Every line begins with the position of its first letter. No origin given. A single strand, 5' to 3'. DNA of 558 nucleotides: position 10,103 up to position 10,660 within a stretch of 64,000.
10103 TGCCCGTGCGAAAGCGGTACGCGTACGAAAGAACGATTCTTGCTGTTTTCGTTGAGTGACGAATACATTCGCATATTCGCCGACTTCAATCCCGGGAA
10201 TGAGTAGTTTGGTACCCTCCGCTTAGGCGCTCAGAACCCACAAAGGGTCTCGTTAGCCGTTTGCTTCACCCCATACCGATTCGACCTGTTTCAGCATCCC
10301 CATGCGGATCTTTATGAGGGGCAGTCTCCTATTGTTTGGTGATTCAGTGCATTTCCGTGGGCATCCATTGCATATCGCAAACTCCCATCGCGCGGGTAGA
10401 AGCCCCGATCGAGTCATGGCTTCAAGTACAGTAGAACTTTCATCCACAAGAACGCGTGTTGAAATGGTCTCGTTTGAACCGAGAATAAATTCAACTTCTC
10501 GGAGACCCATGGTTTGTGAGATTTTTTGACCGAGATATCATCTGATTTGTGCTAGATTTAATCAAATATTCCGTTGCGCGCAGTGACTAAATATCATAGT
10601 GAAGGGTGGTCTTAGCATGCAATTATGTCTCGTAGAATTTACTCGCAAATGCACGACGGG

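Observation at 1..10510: Ubiquitin-like conjugation cassette with two fused-tandem E1s, duplicated E2, a dedicated Cdc48-type unfoldase and Gly/Gly-Gly beta-grasp candidates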

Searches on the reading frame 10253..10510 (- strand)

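Call 3: search_protein_families(library=pfam, proteins=[window:10253-10510:-], max_evalue=1)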
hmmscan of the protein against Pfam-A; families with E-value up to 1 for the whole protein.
window:10253-10510:- (85 aa): 1 family
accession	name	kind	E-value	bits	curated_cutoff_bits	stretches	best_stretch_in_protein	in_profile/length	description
PF13751.12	DDE_Tnp_1_6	-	0.14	12.9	25.1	1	40-68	26-56/125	Transposase DDE domain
